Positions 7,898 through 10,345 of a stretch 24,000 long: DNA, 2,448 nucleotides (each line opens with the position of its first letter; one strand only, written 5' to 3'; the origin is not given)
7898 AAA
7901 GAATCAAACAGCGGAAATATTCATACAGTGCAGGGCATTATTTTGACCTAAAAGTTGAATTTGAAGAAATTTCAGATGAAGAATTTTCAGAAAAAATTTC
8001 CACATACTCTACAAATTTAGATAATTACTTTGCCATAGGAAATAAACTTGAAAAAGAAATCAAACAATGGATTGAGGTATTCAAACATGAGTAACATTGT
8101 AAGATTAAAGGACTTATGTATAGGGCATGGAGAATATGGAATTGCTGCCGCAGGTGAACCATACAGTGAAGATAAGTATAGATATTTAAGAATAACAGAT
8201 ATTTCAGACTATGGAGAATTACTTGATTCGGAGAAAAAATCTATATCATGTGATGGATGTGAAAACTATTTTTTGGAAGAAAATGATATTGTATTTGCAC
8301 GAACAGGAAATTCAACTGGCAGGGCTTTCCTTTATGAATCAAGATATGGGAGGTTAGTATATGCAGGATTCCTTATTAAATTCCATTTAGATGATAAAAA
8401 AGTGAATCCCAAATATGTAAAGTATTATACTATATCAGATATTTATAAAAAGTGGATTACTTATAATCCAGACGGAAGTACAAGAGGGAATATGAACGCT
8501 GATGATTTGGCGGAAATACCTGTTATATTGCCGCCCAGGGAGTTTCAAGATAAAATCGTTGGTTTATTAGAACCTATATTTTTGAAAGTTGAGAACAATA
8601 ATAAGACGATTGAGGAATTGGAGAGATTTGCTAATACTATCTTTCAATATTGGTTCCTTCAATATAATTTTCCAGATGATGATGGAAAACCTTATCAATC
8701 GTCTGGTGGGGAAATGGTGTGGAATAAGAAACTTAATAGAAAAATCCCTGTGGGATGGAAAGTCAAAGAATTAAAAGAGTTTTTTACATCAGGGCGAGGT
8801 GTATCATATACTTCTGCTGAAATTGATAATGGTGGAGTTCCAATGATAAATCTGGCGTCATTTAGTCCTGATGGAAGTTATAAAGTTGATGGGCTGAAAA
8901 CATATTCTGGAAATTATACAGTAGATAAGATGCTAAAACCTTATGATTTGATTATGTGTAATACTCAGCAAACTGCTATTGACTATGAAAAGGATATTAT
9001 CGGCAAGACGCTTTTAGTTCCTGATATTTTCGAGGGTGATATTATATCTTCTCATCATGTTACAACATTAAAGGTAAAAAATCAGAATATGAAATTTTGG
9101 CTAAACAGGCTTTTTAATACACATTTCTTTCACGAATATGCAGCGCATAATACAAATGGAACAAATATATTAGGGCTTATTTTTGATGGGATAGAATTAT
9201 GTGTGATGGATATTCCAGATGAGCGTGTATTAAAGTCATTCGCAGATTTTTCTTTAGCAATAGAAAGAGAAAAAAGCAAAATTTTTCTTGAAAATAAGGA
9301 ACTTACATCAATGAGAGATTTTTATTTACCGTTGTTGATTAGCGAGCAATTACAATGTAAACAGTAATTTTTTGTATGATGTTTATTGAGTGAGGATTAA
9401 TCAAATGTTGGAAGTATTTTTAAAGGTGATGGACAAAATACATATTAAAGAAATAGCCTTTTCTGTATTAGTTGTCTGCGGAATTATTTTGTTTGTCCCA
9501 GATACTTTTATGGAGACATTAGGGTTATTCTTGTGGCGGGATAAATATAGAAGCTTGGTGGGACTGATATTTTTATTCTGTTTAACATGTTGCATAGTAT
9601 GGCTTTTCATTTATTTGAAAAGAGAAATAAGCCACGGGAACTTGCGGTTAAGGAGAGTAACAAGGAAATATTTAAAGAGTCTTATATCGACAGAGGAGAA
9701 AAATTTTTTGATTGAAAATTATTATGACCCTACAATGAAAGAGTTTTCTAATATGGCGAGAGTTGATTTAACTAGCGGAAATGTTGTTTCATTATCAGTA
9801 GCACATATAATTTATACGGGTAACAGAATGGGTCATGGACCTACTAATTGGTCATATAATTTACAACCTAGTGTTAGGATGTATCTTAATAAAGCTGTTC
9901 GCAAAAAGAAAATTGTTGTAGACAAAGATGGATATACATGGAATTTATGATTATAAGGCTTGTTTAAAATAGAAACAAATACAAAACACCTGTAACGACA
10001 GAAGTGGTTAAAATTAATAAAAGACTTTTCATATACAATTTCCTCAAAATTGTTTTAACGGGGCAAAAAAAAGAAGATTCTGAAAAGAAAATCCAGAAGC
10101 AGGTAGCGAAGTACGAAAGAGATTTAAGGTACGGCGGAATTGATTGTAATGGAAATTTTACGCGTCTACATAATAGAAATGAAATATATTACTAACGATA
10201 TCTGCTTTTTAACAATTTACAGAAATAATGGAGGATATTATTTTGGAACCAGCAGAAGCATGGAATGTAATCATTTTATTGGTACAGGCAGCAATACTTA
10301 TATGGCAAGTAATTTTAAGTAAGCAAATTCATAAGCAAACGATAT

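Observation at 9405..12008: Uncharacterised four-gene tail of the Type I R-M island: candidate novel defence module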

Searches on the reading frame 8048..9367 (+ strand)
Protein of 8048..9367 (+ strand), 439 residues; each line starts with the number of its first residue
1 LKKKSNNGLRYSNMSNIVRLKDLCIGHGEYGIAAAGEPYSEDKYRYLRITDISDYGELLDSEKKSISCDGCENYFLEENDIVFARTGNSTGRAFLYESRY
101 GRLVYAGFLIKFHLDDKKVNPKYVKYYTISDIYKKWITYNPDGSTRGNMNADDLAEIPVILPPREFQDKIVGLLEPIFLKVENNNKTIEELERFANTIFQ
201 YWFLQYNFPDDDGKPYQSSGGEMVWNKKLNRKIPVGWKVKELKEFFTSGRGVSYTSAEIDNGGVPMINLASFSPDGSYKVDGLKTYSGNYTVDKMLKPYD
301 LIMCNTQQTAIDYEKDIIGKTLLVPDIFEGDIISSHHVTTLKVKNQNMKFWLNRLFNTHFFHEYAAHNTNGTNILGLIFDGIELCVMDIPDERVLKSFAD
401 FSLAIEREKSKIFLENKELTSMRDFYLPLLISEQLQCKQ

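Call 6: search_protein_families(library=padloc, proteins=[window:8048-9367:+], max_evalue=1)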
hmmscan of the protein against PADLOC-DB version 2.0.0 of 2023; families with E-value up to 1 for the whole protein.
window:8048-9367:+ (439 aa): 102 families (the best 25 are shown)
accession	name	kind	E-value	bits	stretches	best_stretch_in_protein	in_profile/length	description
PDLC03068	Specificity_I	-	4.5e-58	195.3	1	18-438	7-398/403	Type I specificity subunit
PDLC03164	Specificity_I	-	7.9e-51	171.7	1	38-435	23-394/409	Type I specificity subunit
PDLC03089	Specificity_I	-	5.4e-42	142.4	1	17-438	7-436/446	Type I specificity subunit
PDLC03099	Specificity_I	-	1.4e-41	141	1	68-437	41-392/405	Type I specificity subunit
PDLC03104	Specificity_I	-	1.6e-33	114.6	1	42-437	29-414/415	Type I specificity subunit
PDLC03086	Specificity_I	-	1.4e-31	108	2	17-206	11-202/458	Type I specificity subunit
PDLC03087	Specificity_I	-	6e-31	105.8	2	39-218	37-222/418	Type I specificity subunit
PDLC03168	Specificity_I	-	1.1e-30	105.5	2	16-205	6-193/459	Type I specificity subunit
PDLC03107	Specificity_I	-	5.5e-30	102.7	2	16-203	196-388/392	Type I specificity subunit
PDLC03066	Specificity_I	-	1.8e-28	97.5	1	73-437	78-434/441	Type I specificity subunit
PDLC03100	Specificity_I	-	2.8e-28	97.5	2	9-200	190-385/392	Type I specificity subunit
PDLC03152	Specificity_I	-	8.1e-26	88.7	2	229-436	183-391/403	Type I specificity subunit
PDLC04137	mad5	-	9.8e-25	85.5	1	38-269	26-246/392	mads_5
PDLC03112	Specificity_I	-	1.5e-24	85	2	69-261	69-254/378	Type I specificity subunit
PDLC03079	Specificity_I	-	4.4e-24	83.5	2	17-198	250-438/470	Type I specificity subunit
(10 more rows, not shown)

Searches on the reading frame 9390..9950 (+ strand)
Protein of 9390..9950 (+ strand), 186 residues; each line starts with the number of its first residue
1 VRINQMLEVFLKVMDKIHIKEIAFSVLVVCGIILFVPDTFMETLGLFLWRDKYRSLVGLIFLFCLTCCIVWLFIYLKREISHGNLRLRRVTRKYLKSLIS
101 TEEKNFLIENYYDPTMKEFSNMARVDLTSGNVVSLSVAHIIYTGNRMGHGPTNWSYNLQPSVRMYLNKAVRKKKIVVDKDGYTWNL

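Call 5: search_protein_families(library=pfam, proteins=[window:9390-9950:+], max_evalue=1)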
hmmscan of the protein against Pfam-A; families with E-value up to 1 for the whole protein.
window:9390-9950:+ (186 aa): 2 families
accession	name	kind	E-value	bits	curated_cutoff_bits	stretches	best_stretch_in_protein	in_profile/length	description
PF14163.11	SieB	-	4.3e-15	56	26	1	26-169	4-146/147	Super-infection exclusion protein B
PF08510.17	PIG-P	-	0.008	16.5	39.3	1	24-78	14-68/121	PIG-P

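Call 6: search_protein_families(library=padloc, proteins=[window:9390-9950:+], max_evalue=1)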
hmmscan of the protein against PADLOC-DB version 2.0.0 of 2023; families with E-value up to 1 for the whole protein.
window:9390-9950:+ (186 aa): 0 families

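Call 9: search_protein_families(library=phrogs, proteins=[window:9390-9950:+], max_evalue=1)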
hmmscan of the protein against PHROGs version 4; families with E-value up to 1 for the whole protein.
window:9390-9950:+ (186 aa): 1 family
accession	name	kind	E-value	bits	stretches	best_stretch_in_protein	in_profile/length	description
phrog_22731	-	unknown function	0.067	14.6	1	26-111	7-84/92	-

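Call 10: search_protein_families(library=ncbifam, proteins=[window:9390-9950:+], max_evalue=1)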
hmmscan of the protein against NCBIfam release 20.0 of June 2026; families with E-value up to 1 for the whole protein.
window:9390-9950:+ (186 aa): 2 families
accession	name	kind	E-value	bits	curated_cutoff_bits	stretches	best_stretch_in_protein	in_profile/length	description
NF050020.1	YdcD_fam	subfamily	0.0031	17.4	65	1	58-110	5-60/164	YdcD family protein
NF001265.0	PRK00227.1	equivalog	0.15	10.1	799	1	84-175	436-526/693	[protein-PII] uridylyltransferase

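Call 91: search_dna_similar(query=window:9405-9950:+, collection=phages, mode=protein, max_evalue=0.01, max_rows=20)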
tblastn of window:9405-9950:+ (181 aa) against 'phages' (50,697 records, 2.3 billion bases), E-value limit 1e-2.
No match.

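Call 92: find_related_loci(query=window:9405-9950:+, collection=metagenome_contigs, flank=7000)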
Query window:9405-9950:+ (181 aa) in metagenome_contigs; peptide patterns used: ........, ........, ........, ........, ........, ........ (x = any residue, [..] = any of these).
49 stretches matched a pattern; 3 encode a relative of the query (tblastn E <= 1e-3); 3 distinct loci.
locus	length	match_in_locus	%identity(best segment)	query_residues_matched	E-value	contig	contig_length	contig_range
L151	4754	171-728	75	1-181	6e-94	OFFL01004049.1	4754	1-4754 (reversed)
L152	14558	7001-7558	75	1-181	6e-94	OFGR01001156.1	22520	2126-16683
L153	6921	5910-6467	75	1-181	6e-94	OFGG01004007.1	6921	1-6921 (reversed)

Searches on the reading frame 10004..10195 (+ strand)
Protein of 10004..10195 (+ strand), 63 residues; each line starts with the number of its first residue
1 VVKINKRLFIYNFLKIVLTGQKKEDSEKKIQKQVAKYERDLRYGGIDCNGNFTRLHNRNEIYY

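Call 5: search_protein_families(library=pfam, proteins=[window:10004-10195:+], max_evalue=1)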
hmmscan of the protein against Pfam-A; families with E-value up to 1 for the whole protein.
window:10004-10195:+ (63 aa): 0 families

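Call 9: search_protein_families(library=phrogs, proteins=[window:10004-10195:+], max_evalue=1)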
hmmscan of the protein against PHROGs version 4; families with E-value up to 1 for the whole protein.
window:10004-10195:+ (63 aa): 1 family
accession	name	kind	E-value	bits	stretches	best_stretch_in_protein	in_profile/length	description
phrog_37778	-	unknown function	1.3e-05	26.2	1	24-61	18-53/55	-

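Call 10: search_protein_families(library=ncbifam, proteins=[window:10004-10195:+], max_evalue=1)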
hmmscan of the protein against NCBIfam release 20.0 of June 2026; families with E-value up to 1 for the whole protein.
window:10004-10195:+ (63 aa): 0 families
